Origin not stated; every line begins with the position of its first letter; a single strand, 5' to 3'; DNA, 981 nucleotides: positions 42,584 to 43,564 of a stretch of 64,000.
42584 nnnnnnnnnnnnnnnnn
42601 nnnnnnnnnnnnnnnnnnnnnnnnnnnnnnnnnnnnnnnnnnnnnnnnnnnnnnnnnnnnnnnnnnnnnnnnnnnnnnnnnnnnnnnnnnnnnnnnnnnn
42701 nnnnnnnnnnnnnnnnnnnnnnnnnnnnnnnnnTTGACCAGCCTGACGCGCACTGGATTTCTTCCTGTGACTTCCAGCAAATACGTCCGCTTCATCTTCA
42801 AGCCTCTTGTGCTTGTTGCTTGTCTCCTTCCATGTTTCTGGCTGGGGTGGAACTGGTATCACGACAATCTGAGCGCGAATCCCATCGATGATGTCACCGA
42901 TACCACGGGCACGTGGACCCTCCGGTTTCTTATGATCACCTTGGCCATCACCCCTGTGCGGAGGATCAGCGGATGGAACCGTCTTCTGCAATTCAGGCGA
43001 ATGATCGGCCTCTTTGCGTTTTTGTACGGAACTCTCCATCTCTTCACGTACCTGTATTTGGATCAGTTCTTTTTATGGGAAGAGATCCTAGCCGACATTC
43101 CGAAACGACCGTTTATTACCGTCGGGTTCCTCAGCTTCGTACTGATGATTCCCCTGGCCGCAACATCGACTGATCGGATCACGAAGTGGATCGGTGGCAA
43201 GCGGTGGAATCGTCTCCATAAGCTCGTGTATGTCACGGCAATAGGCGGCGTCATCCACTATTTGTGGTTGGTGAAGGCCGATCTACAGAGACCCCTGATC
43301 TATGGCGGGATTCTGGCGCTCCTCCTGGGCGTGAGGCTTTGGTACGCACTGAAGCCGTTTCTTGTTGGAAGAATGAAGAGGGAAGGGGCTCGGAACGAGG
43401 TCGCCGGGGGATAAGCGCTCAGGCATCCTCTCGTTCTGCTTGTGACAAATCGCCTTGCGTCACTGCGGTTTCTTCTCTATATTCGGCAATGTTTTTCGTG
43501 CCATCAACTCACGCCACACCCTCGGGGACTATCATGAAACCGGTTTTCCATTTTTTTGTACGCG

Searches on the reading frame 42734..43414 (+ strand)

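Call 20: search_protein_families(library=pfam, proteins=[window:42734-43414:+], max_evalue=0.01)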
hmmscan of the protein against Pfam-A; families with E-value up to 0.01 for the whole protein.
window:42734-43414:+ (226 aa): 1 family
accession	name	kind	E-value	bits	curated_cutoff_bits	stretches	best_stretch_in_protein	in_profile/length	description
PF01794.25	Ferric_reduct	-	1e-17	64.8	28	1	58-172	1-120/121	Ferric reductase like transmembrane component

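Call 78: search_protein_families(library=ncbifam, proteins=[window:42734-43414:+], max_evalue=0.001)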
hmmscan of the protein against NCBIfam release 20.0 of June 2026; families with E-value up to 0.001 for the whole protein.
window:42734-43414:+ (226 aa): 2 families
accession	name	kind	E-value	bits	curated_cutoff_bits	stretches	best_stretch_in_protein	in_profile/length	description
NF003831.1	PRK05419.1-2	equivalog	2.2e-51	174.4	130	1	20-203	9-191/212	protein-methionine-sulfoxide reductase heme-binding subunit MsrQ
NF040998.1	MamZ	equivalog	5.2e-47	160.6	650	1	16-207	425-622/633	magnetosome biogenesis transporter MamZ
